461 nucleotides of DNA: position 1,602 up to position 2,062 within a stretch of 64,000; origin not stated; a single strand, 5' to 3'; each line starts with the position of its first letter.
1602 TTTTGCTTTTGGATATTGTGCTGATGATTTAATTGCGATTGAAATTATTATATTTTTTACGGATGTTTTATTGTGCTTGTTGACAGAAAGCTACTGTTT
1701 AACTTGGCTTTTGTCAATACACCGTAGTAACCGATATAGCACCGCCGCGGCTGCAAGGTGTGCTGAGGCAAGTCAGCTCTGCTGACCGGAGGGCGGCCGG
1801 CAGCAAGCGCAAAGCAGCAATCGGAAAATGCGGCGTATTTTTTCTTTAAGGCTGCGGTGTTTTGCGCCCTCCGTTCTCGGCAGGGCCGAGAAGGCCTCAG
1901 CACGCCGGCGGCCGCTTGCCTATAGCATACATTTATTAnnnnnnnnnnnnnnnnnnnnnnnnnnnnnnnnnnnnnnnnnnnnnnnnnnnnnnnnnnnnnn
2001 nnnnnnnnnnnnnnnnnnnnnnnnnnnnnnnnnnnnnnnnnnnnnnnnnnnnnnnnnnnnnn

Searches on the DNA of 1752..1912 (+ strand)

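Call 21: build_rna_model(alignment_id=A3)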
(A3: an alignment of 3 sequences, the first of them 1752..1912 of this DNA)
Model R1 built from alignment A3 (3 sequences, 162 columns); structure: RNAalifold consensus.
model positions 160; base pairs 50; branch points 2; effective number of sequences 1.33; information 0.59 bits per position. Calibrated on 0.2 Mb of random sequence (short: E-values are rough).
structure used (alignment columns):
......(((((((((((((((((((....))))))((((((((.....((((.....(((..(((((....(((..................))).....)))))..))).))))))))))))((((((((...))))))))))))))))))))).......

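Call 22: search_with_rna_model(model_id=R1, source=window, max_evalue=10, filters=off)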
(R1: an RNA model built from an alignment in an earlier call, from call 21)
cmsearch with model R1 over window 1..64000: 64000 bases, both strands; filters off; matches with E-value up to 10: 20.
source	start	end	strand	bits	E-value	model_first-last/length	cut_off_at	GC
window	13746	13904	-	162.9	2.6e-32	1-160/160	no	0.6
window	1752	1912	+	158.4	2.2e-31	1-160/160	no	0.62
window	10598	10756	-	144.3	1.9e-28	1-160/160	no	0.57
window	13748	13906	+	38.1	2.3e-06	1-160/160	no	0.6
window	1751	1910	-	36.5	4.9e-06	1-160/160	no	0.62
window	10600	10758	+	23.3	0.0028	1-160/160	no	0.58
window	18714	18751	+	12.7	0.44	1-160/160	no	0.42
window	3689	3744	+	11.8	0.7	52-109/160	no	0.3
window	11191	11274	-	9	2.6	35-121/160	no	0.55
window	55718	55767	-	8.6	3.2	1-160/160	no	0.58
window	58076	58113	-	8.1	4.1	1-160/160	no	0.29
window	2977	3040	+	8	4.4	49-112/160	no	0.47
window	589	647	+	7.9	4.4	52-109/160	no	0.39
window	41496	41562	+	7.9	4.5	43-113/160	no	0.48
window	35609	35737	+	7.4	5.7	1-160/160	no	0.57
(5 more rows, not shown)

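Call 24: search_with_rna_model(model_id=R1, sources=[L001, L002, L003, L004, L005, L006], max_evalue=0.01)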
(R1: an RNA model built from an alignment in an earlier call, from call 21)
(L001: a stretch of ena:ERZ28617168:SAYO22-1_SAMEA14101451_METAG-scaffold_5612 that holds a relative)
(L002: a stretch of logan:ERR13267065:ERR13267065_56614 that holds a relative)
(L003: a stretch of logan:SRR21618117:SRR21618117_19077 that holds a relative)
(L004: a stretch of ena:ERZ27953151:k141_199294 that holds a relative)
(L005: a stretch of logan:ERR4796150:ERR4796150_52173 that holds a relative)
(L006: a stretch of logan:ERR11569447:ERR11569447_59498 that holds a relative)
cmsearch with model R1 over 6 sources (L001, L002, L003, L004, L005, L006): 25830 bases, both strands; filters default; matches with E-value up to 0.01: 17.
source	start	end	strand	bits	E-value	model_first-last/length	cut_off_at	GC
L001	3428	3586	+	155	4.6e-31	1-160/160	no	0.6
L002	3580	3738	+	155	4.6e-31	1-160/160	no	0.6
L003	309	467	+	155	4.6e-31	1-160/160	no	0.6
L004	775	933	+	155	4.6e-31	1-160/160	no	0.6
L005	1744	1902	+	155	4.6e-31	1-160/160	no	0.6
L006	392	550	+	155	4.6e-31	1-160/160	no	0.6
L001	6581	6739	+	145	5.5e-29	1-160/160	no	0.55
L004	3928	4086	+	145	5.5e-29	1-160/160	no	0.55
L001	3426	3584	-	28.5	9.6e-05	1-160/160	no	0.6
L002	3578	3736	-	28.5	9.6e-05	1-160/160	no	0.6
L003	307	465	-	28.5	9.6e-05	1-160/160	no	0.6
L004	773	931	-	28.5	9.6e-05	1-160/160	no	0.6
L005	1742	1900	-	28.5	9.6e-05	1-160/160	no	0.6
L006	390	548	-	28.5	9.6e-05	1-160/160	no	0.6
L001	6579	6737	-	25.8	0.00035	1-160/160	no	0.57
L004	3926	4084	-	25.8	0.00035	1-160/160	no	0.57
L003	4855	4889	+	23.5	0.0011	1-35/160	3'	0.63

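Call 30: search_with_rna_model(model_id=R1, sources=[L007, L008, L009, L010, L011, L012, L013, L014, L015, L016, L017, L018, L019, L020, L021, L022, L023, L024, L025, L026, L027, L028, L029, L030, L031, L032, L033, L034, L035, L036, L037, L038, L039, L040, L041, L042, L043, L044, L045, L046, L047, L048, L049, L050, L051, L052, L053, L054, L055, L056, L057, L058, L059, L060, L061, L062, L063, L064, L065, L066], max_evalue=1)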
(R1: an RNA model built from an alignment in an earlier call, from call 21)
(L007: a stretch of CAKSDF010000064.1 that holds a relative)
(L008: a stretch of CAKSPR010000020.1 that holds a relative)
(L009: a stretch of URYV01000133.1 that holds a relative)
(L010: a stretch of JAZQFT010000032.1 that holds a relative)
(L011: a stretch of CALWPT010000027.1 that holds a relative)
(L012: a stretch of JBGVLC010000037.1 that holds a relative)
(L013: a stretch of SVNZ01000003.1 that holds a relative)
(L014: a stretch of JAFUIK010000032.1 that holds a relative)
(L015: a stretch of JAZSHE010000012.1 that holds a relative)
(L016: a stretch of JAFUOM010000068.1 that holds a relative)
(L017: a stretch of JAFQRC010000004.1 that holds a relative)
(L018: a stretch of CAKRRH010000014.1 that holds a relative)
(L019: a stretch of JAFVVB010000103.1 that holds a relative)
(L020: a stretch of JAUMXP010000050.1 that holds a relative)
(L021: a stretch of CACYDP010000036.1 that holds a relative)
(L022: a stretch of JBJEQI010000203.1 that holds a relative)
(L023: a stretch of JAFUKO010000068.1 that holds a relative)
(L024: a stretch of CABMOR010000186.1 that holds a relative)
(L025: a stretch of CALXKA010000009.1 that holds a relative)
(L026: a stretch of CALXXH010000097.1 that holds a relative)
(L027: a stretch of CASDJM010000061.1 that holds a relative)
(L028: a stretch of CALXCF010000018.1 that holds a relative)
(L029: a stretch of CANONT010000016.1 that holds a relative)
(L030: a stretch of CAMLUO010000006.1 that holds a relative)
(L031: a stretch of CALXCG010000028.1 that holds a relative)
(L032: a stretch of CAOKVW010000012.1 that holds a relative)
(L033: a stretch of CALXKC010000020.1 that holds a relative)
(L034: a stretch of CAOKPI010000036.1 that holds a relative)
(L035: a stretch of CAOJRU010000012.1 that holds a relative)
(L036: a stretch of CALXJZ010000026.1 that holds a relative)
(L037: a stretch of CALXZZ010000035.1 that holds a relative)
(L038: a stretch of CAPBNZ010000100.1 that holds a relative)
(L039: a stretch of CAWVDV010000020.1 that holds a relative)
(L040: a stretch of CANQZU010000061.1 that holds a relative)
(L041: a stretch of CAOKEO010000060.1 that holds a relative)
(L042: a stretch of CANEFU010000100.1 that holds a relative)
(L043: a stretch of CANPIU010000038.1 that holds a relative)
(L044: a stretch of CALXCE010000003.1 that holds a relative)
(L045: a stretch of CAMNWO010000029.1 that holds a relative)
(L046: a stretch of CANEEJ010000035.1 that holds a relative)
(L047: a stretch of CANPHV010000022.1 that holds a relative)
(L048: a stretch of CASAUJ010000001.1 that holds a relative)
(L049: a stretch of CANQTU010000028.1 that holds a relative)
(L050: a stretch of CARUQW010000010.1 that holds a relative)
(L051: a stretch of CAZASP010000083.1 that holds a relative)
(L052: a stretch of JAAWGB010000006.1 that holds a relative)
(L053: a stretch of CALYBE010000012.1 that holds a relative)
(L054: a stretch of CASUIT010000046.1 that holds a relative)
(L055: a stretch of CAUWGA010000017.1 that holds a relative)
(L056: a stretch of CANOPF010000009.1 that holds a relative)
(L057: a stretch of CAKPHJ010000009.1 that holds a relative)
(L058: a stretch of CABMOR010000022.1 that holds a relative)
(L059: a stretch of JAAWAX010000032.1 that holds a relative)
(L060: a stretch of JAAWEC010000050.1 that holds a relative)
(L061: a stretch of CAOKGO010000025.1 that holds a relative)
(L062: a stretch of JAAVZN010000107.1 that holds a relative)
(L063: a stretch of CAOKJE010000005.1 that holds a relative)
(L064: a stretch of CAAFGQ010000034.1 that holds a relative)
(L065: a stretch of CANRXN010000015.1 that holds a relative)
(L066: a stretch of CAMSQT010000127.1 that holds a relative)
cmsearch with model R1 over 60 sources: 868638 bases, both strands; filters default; matches with E-value up to 1: 6.
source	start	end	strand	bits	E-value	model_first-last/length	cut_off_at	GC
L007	6084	6246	+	111.9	1.4e-20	1-160/160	no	0.61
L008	1850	2014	+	93.4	9.9e-17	1-160/160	no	0.59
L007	153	306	+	75.9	4.4e-13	1-160/160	no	0.59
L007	6083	6244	-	30.9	0.00098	1-160/160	no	0.6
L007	158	296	-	27.6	0.0049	10-149/160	no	0.58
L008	1848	2012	-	25.1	0.016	1-160/160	no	0.59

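Call 43: search_with_rna_model(model_id=R1, sources=[L067, L068, L069, L070, L071, L072, L073, L074, L075, L076, L077, L078, L079, L080, L081, L082, L083, L084, L085, L086, L087, L088, L089, L090, L091, L092, L093, L094, L095, L096, L097, L098, L099, L100, L101, L102, L103], max_evalue=0.1)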
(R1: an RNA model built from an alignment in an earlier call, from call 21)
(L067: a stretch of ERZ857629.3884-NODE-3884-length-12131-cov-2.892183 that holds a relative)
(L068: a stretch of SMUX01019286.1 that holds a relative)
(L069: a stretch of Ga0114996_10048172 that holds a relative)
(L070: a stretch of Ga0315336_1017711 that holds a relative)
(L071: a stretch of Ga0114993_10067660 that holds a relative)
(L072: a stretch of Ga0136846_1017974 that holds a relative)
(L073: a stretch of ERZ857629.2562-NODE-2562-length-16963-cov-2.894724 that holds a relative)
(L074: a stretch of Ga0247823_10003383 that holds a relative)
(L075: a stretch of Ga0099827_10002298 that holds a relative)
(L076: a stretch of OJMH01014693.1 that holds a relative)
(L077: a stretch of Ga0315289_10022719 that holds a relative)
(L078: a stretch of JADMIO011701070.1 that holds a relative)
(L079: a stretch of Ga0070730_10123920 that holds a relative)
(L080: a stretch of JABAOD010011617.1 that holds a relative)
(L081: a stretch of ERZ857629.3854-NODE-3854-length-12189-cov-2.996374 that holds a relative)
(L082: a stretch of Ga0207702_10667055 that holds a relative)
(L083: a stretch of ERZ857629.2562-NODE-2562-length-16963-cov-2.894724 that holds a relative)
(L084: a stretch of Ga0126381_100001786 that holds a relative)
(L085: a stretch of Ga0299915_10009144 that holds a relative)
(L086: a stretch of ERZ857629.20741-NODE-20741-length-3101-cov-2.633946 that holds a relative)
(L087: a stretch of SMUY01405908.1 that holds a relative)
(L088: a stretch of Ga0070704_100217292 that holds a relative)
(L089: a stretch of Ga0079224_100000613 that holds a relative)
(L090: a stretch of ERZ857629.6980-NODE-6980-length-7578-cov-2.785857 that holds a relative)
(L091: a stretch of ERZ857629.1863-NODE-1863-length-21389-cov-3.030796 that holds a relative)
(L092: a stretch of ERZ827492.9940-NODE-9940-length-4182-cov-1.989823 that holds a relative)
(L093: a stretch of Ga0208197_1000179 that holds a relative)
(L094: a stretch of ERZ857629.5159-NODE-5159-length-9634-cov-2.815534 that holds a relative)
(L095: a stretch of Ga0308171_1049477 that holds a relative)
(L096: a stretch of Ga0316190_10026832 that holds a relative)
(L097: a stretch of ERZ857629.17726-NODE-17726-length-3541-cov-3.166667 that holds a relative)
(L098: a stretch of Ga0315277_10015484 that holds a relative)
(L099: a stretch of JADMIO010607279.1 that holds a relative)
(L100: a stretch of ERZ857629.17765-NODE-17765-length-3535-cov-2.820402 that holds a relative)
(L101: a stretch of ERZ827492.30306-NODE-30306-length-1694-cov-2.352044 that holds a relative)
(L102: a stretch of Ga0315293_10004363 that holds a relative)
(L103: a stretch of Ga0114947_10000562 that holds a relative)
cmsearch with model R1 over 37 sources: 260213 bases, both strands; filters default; matches with E-value up to 0.1: 28.
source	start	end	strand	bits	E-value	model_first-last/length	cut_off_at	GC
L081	6642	6802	-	158.1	1.1e-30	1-160/160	no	0.62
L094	4268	4426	+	152.5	1.5e-29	1-160/160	no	0.6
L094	7421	7579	+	145.9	3.5e-28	1-160/160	no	0.57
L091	4348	4508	-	110.2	9.5e-21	1-160/160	no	0.6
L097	1019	1178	-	92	5.9e-17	1-160/160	no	0.61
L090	377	535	-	91.8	6.4e-17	1-160/160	no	0.62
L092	2223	2381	-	85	1.7e-15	1-160/160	no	0.55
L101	355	517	+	84.8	1.8e-15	1-160/160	no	0.56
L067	10359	10517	+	83.9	2.9e-15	1-160/160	no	0.58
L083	7490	7648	-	81.7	8.1e-15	1-160/160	no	0.54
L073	991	1151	-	78.2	4.4e-14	1-160/160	no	0.53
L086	2510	2670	+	71.4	1.1e-12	1-160/160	no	0.58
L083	2118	2277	+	65.4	2e-11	1-160/160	no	0.62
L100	2078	2236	+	65.3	2.1e-11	1-160/160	no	0.56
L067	2552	2713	-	58.4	5.8e-10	1-160/160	no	0.63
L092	2225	2383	+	40.3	3.3e-06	1-160/160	no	0.57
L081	6644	6803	+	37.2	1.5e-05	1-160/160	no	0.62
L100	2076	2234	-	34.2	6.1e-05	1-160/160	no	0.56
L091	4350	4509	+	31.4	0.00023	1-160/160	no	0.6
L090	379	537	+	30.7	0.00033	1-160/160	no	0.61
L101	358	515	-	27.3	0.0017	1-160/160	no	0.56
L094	7419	7577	-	25.7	0.0037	1-160/160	no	0.58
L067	2554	2715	+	24.6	0.0063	1-160/160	no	0.62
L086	2508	2668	-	24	0.008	1-160/160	no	0.58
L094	4266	4424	-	23.9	0.0086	1-160/160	no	0.6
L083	7501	7641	+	21.9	0.023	10-149/160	no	0.52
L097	1021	1176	+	20.6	0.041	1-160/160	no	0.6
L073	993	1153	+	20.5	0.044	1-160/160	no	0.53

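Call 45: search_with_rna_model(model_id=R1, sources=[window, L007, L008, L067, L073, L083, L086, L090, L091, L092, L097, L100, L101], max_evalue=1e-9, make_alignment=true)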
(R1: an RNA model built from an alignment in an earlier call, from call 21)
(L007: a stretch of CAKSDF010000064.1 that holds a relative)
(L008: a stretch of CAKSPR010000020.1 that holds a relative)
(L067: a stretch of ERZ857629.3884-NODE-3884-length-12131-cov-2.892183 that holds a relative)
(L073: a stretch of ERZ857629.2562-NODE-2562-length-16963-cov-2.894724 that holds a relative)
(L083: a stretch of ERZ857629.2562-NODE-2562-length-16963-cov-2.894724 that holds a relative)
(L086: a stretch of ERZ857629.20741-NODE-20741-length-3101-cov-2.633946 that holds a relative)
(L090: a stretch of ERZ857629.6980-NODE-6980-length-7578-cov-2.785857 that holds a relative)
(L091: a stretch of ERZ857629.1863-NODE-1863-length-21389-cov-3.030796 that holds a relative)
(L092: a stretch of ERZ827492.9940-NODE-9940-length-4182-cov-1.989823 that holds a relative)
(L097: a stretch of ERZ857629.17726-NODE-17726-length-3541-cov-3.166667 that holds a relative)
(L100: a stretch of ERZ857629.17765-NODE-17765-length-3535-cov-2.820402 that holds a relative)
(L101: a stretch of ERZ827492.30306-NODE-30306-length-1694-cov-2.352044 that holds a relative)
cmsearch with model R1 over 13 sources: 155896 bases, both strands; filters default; matches with E-value up to 1e-9: 18.
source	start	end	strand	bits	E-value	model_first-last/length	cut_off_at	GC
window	13746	13904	-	162.9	6.3e-32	1-160/160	no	0.6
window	1752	1912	+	158.4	5.3e-31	1-160/160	no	0.62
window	10598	10756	-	144.3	4.7e-28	1-160/160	no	0.57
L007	6084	6246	+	111.9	2.6e-21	1-160/160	no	0.61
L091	4348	4508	-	110.2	5.7e-21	1-160/160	no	0.6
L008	1850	2014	+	93.4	1.8e-17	1-160/160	no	0.59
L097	1019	1178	-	92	3.5e-17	1-160/160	no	0.61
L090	377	535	-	91.8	3.8e-17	1-160/160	no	0.62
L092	2223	2381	-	85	1e-15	1-160/160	no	0.55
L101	355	517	+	84.8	1.1e-15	1-160/160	no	0.56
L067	10359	10517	+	83.9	1.7e-15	1-160/160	no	0.58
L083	7490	7648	-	81.7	4.9e-15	1-160/160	no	0.54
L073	991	1151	-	78.2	2.7e-14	1-160/160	no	0.53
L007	153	306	+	75.9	8e-14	1-160/160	no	0.59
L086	2510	2670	+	71.4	6.8e-13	1-160/160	no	0.58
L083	2118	2277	+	65.4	1.2e-11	1-160/160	no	0.62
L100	2078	2236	+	65.3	1.2e-11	1-160/160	no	0.56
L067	2552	2713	-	58.4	3.5e-10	1-160/160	no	0.63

Alignment A6: 18 matches aligned to the model, 243 columns, each read 5' to 3' on its own strand. Consensus structure (alignment columns), stored with it:
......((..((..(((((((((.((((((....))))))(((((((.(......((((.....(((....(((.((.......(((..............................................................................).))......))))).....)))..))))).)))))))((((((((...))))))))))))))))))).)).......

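Call 73: build_rna_model(alignment_id=A6)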
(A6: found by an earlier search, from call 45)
Model R2 built from alignment A6 (18 sequences, 243 columns); structure: stored with the alignment.
model positions 160; base pairs 50; branch points 2; effective number of sequences 2.32; information 0.59 bits per position. Calibrated on 0.2 Mb of random sequence (short: E-values are rough).
structure used (alignment columns):
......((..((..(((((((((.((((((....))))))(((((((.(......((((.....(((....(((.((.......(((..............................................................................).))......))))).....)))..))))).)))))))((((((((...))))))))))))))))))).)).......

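Call 74: search_with_rna_model(model_id=R2, sources=[window, L007, L008, L009, L010, L011, L012, L013, L014, L015, L016, L017, L018, L019, L020, L021, L022, L023, L024, L025, L026, L027, L028, L029, L030, L031, L032, L033, L034, L035, L036, L037, L038, L039, L040, L041, L042, L043, L044, L045, L046, L047, L048, L049, L050, L051, L052, L053, L054, L055, L056, L057, L058, L059, L060, L061, L062, L063, L064, L065, L066, L067, L073, L081, L083, L086, L090, L091, L092, L094, L097, L100, L101], max_evalue=1)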
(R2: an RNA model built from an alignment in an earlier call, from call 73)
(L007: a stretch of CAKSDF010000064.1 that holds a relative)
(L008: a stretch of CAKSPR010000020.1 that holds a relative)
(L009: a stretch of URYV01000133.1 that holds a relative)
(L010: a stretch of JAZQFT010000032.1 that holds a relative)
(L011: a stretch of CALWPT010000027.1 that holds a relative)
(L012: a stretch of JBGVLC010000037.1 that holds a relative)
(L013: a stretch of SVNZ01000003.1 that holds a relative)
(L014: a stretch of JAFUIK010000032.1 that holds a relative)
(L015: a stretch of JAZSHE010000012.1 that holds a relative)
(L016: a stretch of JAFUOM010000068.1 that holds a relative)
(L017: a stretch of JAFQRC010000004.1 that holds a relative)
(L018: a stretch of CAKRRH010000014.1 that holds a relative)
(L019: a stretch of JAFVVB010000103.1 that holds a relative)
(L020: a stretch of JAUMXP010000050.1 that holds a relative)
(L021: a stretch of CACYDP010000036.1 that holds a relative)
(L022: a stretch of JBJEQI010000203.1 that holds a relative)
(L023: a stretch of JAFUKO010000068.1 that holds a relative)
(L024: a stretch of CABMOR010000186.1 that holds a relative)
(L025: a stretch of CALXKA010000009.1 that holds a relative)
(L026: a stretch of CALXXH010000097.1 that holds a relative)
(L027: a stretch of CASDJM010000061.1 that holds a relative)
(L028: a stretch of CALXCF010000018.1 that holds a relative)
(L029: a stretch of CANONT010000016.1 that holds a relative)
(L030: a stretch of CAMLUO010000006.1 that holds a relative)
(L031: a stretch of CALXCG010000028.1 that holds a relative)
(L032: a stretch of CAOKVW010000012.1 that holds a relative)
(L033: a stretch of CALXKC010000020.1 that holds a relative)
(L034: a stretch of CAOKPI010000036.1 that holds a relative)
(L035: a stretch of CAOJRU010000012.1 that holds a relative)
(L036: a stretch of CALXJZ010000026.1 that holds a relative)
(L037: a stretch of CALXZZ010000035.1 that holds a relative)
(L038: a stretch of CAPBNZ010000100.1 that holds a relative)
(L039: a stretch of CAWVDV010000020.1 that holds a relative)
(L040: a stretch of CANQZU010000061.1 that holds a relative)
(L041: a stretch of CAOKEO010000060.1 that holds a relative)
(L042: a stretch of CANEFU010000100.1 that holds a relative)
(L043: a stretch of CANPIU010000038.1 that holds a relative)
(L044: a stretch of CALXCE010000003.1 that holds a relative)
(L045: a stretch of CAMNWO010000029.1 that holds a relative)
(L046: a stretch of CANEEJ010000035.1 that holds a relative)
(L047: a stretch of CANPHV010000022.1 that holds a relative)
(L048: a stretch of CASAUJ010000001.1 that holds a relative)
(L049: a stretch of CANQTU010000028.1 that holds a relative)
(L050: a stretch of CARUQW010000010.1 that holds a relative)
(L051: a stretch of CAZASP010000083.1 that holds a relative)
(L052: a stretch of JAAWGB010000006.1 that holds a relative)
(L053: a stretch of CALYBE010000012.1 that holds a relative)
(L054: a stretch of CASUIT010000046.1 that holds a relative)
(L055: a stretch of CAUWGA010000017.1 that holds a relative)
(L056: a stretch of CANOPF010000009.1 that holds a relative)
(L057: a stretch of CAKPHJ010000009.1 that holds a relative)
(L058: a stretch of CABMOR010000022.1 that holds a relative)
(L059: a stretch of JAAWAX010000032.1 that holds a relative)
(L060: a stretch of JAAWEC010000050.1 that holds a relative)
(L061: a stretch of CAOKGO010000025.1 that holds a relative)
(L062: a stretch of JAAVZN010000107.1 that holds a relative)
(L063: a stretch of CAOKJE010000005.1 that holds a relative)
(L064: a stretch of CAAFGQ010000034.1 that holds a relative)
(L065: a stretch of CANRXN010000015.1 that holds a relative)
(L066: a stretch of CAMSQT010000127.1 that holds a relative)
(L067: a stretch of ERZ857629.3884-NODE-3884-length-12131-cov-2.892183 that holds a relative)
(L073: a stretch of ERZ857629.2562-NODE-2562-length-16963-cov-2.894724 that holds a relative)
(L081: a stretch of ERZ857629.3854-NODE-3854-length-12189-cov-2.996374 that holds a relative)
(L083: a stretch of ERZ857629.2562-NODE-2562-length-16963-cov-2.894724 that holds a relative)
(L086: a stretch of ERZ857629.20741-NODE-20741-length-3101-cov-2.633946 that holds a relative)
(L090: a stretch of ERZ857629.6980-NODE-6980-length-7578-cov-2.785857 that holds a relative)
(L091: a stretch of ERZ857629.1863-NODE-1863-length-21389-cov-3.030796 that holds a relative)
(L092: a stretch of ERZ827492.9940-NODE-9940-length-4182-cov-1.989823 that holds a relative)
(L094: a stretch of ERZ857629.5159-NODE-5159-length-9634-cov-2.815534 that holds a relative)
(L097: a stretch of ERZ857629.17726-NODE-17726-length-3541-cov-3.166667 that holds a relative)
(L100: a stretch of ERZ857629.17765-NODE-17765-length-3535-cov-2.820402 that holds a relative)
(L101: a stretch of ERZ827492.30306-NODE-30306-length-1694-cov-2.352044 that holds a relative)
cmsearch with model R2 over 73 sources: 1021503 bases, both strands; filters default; matches with E-value up to 1: 45.
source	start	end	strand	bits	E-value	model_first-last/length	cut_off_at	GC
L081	6642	6801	-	141.5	1.2e-36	1-160/160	no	0.62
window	1753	1912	+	140.6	2.2e-36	1-160/160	no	0.62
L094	7421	7579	+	135.9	4.5e-35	1-160/160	no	0.57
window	13746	13904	-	135.8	4.7e-35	1-160/160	no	0.6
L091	4348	4508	-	134.3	1.3e-34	1-160/160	no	0.6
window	10598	10756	-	132.3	4.5e-34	1-160/160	no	0.57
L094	4268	4426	+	128.2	6.5e-33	1-160/160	no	0.6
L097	1019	1178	-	123.9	1e-31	1-160/160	no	0.61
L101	355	517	+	122.8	2.1e-31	1-160/160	no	0.56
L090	377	535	-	122.3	2.9e-31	1-160/160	no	0.62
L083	7490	7650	-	120.4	9.7e-31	1-160/160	no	0.54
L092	2223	2381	-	120.2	1.2e-30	1-160/160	no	0.55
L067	10359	10517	+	117.9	4.9e-30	1-160/160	no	0.58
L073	991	1151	-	117.2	7.9e-30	1-160/160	no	0.53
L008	1850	2014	+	116.9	9.8e-30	1-160/160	no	0.59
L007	6085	6246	+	114.4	4.8e-29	1-160/160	no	0.62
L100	2078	2236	+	112.2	2e-28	1-160/160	no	0.56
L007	153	306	+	107.7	3.6e-27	1-160/160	no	0.59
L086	2510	2670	+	106.5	7.9e-27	1-160/160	no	0.58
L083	2118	2277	+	102.1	1.4e-25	1-160/160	no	0.62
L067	2552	2713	-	87.9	1.3e-21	1-160/160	no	0.63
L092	2225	2383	+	47.6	2.4e-10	1-160/160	no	0.57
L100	2076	2234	-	46.9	3.8e-10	1-160/160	no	0.56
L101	355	513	-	42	8.8e-09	1-160/160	no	0.55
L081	6644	6803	+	42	9.2e-09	1-160/160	no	0.62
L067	10357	10517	-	39.1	5.7e-08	1-160/160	no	0.59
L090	379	538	+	37.5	1.6e-07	1-160/160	no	0.61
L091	4350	4510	+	36.5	3.2e-07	1-160/160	no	0.6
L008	5622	5885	-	35.2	7.2e-07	1-160/160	no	0.48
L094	7419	7577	-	35.1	7.8e-07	1-160/160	no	0.58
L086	2508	2671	-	34.5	1.1e-06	1-160/160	no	0.59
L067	2554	2715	+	33.6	2.1e-06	1-160/160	no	0.62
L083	7492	7650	+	33.1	2.8e-06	1-160/160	no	0.53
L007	158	296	-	32.3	4.6e-06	10-149/160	no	0.58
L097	1021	1180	+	31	1.1e-05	1-160/160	no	0.61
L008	1848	2012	-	30.7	1.3e-05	1-160/160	no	0.59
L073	993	1153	+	30.6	1.4e-05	1-160/160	no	0.53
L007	6083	6244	-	29.4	3e-05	1-160/160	no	0.6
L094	4266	4424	-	25.7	0.00034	1-160/160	no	0.6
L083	2116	2277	-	22.6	0.0024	1-160/160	no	0.62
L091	6745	6879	-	22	0.0036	1-160/160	no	0.51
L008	5847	6002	+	15.2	0.29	1-160/160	no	0.58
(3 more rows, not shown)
